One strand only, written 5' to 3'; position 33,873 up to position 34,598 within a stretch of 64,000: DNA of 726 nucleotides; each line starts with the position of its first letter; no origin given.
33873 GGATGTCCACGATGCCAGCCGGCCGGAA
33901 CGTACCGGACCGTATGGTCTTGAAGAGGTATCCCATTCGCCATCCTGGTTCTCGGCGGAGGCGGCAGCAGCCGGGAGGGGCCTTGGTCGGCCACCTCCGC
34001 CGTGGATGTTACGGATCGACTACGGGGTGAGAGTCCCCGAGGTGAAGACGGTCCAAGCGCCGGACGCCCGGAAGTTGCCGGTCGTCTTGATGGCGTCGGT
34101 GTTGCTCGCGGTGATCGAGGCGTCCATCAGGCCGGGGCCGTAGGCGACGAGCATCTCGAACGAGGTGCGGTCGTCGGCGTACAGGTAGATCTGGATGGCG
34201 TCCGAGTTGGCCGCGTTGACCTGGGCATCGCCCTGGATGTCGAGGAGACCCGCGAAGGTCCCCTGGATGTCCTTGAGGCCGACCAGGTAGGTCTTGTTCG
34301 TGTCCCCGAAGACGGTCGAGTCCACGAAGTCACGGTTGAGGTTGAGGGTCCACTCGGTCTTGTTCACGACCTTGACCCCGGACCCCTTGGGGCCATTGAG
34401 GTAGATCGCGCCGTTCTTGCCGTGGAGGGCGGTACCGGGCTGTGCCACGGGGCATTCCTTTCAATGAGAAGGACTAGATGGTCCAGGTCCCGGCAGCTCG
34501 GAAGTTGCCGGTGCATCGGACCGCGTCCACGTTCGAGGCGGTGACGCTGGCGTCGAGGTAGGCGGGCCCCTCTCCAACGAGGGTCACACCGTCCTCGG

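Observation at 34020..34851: Two paralogous major tail (tube) protein genes in tandem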

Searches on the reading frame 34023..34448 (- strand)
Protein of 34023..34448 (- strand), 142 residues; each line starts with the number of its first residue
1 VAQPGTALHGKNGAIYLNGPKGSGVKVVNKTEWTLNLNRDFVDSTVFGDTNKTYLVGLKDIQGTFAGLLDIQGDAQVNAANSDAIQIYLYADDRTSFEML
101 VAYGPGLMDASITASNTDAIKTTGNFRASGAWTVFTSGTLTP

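Call 4: search_protein_families(library=pfam, proteins=[window:34023-34448:-], max_evalue=1)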
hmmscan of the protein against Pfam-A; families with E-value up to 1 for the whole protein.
window:34023-34448:- (142 aa): 1 family
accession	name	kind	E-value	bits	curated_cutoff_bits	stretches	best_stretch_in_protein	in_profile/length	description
PF07189.16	SF3b10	-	0.22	12.1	27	1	22-54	18-50/78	Splicing factor 3B subunit 10 (SF3b10)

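Call 5: search_protein_families(library=phrogs, proteins=[window:34023-34448:-], max_evalue=1)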
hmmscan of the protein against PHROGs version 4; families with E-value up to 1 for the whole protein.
window:34023-34448:- (142 aa): 4 families
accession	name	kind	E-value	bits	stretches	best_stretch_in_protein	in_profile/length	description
phrog_10528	-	tail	8.1e-11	43.1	1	7-106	3-97/142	major tail protein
phrog_1407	-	tail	4e-09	37.4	1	6-139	24-168/258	major tail protein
phrog_9522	-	tail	0.0029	17.9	1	8-129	5-126/241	major tail protein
phrog_22943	-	unknown function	0.24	12.1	1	33-94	86-150/243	-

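Call 7: search_dna_similar(query=window:34023-34448:-, collection=phages, mode=protein, max_rows=40, max_evalue=0.001)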
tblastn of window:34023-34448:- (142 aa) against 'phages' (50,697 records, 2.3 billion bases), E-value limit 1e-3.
Records with a match: 3; places in all: 3; records where one place covers at least 80% of the query: 1.
Best place of each record, by identity: <60% 3.
By first word of the organism name: Roseobacter 2; Phage 1.
By host as written in the record: Proteobacteria 1; Roseobacter sp. FZCC0037 1; Roseobacter sp. FZCC1911 1.
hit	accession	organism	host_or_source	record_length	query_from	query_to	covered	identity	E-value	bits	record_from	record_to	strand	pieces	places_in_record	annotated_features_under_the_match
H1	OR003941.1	Phage DSL-LC06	Proteobacteria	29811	10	134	88%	26.9%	7e-4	44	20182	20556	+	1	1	major tail protein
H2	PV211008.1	Roseobacter phage CRP-406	Roseobacter sp. FZCC0037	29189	7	96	63%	30.8%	2e-4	45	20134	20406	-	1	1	tail tube protein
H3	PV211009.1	Roseobacter phage CRP-701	Roseobacter sp. FZCC1911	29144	7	96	63%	30.8%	3e-4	45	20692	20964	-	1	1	major tail protein 2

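Call 8: get_annotated_region(hit=H3, flank=6000)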
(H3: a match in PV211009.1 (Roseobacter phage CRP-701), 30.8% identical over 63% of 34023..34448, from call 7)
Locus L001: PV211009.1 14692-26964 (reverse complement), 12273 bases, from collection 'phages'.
description: Roseobacter phage CRP-701, complete genome.
organism: Roseobacter phage CRP-701 (NCBI taxid 3417979)
taxonomy: Viruses; Duplodnaviria; Heunggongvirae; Uroviricota; Caudoviricetes
host: Roseobacter sp. FZCC1911; source: seawater; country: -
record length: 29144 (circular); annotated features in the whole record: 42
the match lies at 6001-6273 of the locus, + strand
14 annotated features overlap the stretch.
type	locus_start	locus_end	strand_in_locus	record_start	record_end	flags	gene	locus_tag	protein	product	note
CDS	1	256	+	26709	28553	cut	-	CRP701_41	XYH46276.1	terminase large subunit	-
CDS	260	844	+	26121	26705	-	-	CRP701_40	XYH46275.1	hypothetical protein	-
CDS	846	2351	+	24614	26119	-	-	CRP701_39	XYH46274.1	portal protein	-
CDS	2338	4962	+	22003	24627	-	-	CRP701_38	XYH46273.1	major capsid protein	-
CDS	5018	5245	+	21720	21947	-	-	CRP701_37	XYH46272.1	hypothetical protein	-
CDS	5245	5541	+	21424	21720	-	-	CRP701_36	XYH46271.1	head-tail joining protein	-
CDS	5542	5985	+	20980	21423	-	-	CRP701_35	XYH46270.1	minor tail protein U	-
CDS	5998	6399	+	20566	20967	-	-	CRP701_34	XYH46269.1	major tail protein 2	-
CDS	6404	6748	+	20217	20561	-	-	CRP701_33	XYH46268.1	putative tail assembly chaperone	-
CDS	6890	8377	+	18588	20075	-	-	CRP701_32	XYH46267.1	tape measure protein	-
CDS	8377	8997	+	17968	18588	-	-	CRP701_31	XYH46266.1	putative tail structural protein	-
CDS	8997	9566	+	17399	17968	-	-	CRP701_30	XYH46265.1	minor tail protein L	-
CDS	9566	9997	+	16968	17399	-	-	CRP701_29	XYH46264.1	DUF6950 family protein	-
CDS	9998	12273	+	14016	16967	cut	-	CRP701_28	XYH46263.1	tail protein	-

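Call 9: get_annotated_region(hit=H1, flank=6000)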
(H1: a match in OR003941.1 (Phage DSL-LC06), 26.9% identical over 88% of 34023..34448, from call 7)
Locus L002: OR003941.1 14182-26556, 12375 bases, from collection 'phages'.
description: Phage DSL-LC06, complete genome.
organism: Phage DSL-LC06 (NCBI taxid 3058960)
taxonomy: Viruses; Duplodnaviria; Heunggongvirae; Uroviricota; Caudoviricetes
host: Proteobacteria; source: water sample of Dishui Lake; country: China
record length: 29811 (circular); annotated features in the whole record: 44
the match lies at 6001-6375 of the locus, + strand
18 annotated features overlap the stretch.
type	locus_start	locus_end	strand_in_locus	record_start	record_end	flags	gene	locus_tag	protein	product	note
CDS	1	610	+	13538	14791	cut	-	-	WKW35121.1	terminase large subunit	-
CDS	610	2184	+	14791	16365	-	-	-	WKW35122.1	portal protein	-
CDS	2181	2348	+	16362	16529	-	-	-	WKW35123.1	hypothetical protein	-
CDS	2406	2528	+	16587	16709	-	-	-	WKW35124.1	hypothetical protein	-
CDS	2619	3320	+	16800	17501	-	-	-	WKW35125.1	capsid assembly scaffolding protein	-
CDS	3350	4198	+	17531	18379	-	-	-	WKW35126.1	major capsid protein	-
CDS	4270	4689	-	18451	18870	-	-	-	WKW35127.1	HNH endonuclease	-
CDS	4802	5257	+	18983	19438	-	-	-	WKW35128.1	hypothetical protein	-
CDS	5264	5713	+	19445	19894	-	-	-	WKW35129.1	tail tube terminator protein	-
CDS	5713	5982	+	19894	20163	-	-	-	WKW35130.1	hypothetical protein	-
CDS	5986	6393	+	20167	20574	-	-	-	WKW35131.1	major tail protein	-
CDS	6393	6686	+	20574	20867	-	-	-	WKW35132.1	minor capsid protein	-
CDS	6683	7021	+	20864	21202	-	-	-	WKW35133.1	tail assembly chaperone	-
CDS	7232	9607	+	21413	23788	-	-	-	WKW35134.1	tape measure protein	-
CDS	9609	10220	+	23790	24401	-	-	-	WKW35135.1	distal tail protein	-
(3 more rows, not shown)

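Call 11: find_homologous_proteins(query=window:34023-34448:-)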
Query window:34023-34448:- (142 aa): 799 proteins with E <= 0.001 among 805 candidates; the best 120 are listed.
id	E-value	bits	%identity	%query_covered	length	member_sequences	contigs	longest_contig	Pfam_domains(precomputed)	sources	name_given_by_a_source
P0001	9.8e-88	309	100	100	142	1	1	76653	-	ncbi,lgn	-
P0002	5.8e-80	284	91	100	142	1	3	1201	-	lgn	-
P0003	2.6e-78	279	89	99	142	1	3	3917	-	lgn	-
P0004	6.6e-78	277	88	100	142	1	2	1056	-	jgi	jgi:hypothetical protein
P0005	2.3e-76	272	87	100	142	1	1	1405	-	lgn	-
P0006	1.7e-75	269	87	100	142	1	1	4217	-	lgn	-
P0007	4.2e-74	265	87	100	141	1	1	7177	-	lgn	-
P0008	8.6e-74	264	87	100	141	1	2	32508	-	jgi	-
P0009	1.8e-73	263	86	99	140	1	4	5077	-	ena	-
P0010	2.2e-73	263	87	99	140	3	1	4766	-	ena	-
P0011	3.7e-73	262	86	99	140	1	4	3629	-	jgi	-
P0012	3.9e-73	262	87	100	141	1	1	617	-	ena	-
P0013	1.9e-72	260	85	99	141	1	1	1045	-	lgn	-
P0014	2.0e-71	256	85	99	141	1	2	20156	-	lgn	-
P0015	2.2e-71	256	84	99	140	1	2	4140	-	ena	-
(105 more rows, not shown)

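Call 12: find_related_loci(query=window:34023-34448:-, collection=viral_contigs, flank=6000)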
Query window:34023-34448:- (142 aa) in viral_contigs; peptide patterns used: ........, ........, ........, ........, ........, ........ (x = any residue, [..] = any of these).
163 stretches matched a pattern; 150 encode a relative of the query (tblastn E <= 1e-3); the best 80 are kept; 80 distinct loci.
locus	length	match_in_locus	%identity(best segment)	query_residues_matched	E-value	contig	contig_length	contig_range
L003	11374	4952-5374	87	1-142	9e-79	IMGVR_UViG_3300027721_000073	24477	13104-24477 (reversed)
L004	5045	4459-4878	86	1-140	1e-77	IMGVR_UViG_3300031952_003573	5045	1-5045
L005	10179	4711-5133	82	1-141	6e-76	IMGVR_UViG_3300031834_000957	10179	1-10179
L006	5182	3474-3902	80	1-141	1e-74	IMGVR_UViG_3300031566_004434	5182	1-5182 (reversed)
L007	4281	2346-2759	84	4-141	2e-74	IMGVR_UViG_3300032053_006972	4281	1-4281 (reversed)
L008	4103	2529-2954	80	1-142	7e-74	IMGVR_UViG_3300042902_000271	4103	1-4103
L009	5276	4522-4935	83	4-141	5e-74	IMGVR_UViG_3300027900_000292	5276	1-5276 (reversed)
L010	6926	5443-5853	83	5-141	5e-74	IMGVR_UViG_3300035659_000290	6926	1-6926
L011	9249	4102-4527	82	1-141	7e-74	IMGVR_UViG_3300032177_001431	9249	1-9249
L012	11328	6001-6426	82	1-141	7e-74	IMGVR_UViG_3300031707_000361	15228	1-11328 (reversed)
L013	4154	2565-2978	83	4-141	6e-74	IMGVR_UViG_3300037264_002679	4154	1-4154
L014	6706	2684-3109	82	1-141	7e-74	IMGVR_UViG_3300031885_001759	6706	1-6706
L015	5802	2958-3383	82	1-141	7e-74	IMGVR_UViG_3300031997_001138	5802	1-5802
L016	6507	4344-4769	82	1-141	7e-74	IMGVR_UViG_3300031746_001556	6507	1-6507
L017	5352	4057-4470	83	4-141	1e-73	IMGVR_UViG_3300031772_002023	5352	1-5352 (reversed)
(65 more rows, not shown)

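Call 37: find_encoding_contigs(protein=P0001, flank=10000, max_places=3)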
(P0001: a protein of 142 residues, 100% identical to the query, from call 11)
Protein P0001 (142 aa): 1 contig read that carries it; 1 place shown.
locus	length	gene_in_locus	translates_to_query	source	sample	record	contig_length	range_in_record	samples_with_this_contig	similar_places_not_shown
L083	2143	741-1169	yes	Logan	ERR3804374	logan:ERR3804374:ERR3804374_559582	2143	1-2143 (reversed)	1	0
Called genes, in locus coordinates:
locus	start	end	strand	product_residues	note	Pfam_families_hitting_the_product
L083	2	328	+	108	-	?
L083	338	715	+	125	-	-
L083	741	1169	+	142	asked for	-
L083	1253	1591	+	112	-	-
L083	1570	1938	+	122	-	-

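Call 55: predict_structure(alignment_id=A2)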
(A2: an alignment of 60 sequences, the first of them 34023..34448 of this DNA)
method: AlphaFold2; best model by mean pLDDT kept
length: 142 residues; sequences in the alignment: 60
mean_pLDDT: 69.4   pTM: 0.68
mean pLDDT of the five models: 69.4, 68.8, 68.5, 66.5, 64.4
residues with pLDDT >= 90: 1; 70-90: 74; 50-70: 43; < 50: 24
segments of 3 or more residues with pLDDT < 50: 1-6, 42-44, 53-55, 69-71, 73-80
pLDDT, mean of each block of 10 residues (from residue 1): 51 83 78 72 52 54 69 45 80 86 84 60 81 75 75
secondary structure, 60 per line:
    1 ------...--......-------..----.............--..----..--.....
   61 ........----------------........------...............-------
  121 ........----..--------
elements in order: E7-9 E12-17 E31-43 E56-68 E85-92 E99-113 E121-128

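Call 61: fold_search(model_id=the predicted structure, library=pdb)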
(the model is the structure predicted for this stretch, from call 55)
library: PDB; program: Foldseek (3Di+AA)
matches with E <= 10: 432; with E <= 0.001: 7
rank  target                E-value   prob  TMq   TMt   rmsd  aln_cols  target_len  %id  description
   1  8qhs_A                9.2e-05  1.00  0.59  0.54   6.6       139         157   16  Cryo-EM structure of the monocin tail-tube, MttP. (released 2024-06-19)
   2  9j1k_A                1.0e-04  1.00  0.58  0.52   7.9       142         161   15  Tip region of monocin (released 2025-01-08)
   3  9j1j_B                1.6e-04  1.00  0.54  0.48   7.5       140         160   16  Cap region of monocin (released 2025-01-08)
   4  9j1j_C                2.6e-04  1.00  0.59  0.57   6.8       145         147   16  Cap region of monocin (released 2025-01-08)
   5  9occ_A                4.5e-04  1.00  0.51  0.48   7.2       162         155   10  Sf11 bacteriophage tail (released 2025-11-12)
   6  8gtb_A                6.8e-04  1.00  0.53  0.57   7.1       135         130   22  Cryo-EM structure of the marine siphophage vB_DshS-R4C tail tube protein (released 2023-07-12)
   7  9occ_B                7.1e-04  1.00  0.51  0.48   7.1       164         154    9  Sf11 bacteriophage tail (released 2025-11-12)
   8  8q01_A                1.7e-03  1.00  0.47  0.47   6.9       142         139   10  Neck of phage 812 after tail contraction (C6) (released 2024-08-07)
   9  6tba_50               1.8e-03  1.00  0.53  0.57   7.2       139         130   12  Virion of native gene transfer agent (GTA) particle (released 2020-07-22)
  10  8q01_G                2.7e-03  1.00  0.46  0.46   7.3       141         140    8  Neck of phage 812 after tail contraction (C6) (released 2024-08-07)
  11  6v8i_AB               2.7e-03  1.00  0.46  0.41   7.7       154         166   10  Composite atomic model of the Staphylococcus aureus phage 80alpha baseplate (released 2020-03-04)
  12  9mu3_E                4.5e-03  1.00  0.44  0.39   8.9       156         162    9  SaPI1 neck structure (released 2025-05-07)
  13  7t2e_A                4.5e-03  1.00  0.41  0.38   8.8       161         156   11  Structure of bacteriophage lambda tube protein V in C6 (released 2022-12-07)
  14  6toa_G                5.2e-03  1.00  0.49  0.51   7.5       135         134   12  Neck of empty GTA particle computed with C6 symmetry (released 2020-07-22)
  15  9mfe_A                6.4e-03  1.00  0.45  0.42   8.1       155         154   11  cryoEM structure of Escherichia phage YDC107 tail core (released 2025-01-01)
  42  8ygm_A                6.0e-02  0.84  0.39  0.26  13.4       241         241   10  The cryo-EM Structure of SPR (released 2025-03-05)
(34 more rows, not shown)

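Call 63: find_related_loci(query=A2, collection=genome_contigs, flank=3000)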
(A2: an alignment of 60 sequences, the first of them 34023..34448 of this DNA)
Query A2 (142 aa) in genome_contigs; peptide patterns used: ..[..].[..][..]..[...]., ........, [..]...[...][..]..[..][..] (x = any residue, [..] = any of these).
91 stretches matched a pattern; 3 encode a relative of the query (tblastn E <= 1e-3); 3 distinct loci.
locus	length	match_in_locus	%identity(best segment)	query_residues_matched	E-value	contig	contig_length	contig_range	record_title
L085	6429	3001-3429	74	5-142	6e-67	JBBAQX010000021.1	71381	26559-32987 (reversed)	MAG: Lysinibacter sp. isolate EUL_204 ctg21-EUL_204, whole genome shotgun sequence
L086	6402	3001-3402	63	2-136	4e-58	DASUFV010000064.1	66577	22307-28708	MAG TPA_asm: Actinomycetes bacterium isolate SMAG_U1388 k141_1410323, whole genome shotgun sequence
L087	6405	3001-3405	62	2-136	1e-57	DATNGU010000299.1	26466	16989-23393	MAG TPA_asm: Solirubrobacterales bacterium isolate SMAG_U11329 k141_535032, whole genome shotgun sequence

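Call 74: find_related_loci(query=window:34023-34448:-, collection=viral_contigs, flank=10000)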
Query window:34023-34448:- (142 aa) in viral_contigs; peptide patterns used: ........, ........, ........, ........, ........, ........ (x = any residue, [..] = any of these).
163 stretches matched a pattern; 150 encode a relative of the query (tblastn E <= 1e-3); the best 80 are kept; 80 distinct loci.
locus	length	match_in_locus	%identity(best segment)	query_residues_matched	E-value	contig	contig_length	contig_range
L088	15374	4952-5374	87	1-142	1e-78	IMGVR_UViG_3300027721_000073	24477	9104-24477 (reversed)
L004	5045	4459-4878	86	1-140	2e-77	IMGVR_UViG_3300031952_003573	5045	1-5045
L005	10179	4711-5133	82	1-141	7e-76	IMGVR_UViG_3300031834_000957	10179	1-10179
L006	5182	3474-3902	80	1-141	1e-74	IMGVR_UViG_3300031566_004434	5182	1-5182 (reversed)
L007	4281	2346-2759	84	4-141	3e-74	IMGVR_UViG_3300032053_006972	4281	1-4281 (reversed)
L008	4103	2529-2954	80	1-142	9e-74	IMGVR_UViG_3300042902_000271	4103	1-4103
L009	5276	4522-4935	83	4-141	6e-74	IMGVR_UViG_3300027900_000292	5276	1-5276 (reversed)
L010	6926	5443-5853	83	5-141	6e-74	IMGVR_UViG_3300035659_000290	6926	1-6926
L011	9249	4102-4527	82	1-141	8e-74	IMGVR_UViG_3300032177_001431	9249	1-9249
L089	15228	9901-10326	82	1-141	8e-74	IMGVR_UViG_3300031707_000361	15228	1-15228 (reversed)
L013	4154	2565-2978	83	4-141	8e-74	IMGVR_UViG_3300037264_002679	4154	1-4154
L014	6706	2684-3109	82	1-141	8e-74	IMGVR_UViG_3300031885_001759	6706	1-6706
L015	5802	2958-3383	82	1-141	8e-74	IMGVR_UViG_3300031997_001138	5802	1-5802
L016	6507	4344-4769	82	1-141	8e-74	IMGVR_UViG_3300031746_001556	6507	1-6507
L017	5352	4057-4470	83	4-141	1e-73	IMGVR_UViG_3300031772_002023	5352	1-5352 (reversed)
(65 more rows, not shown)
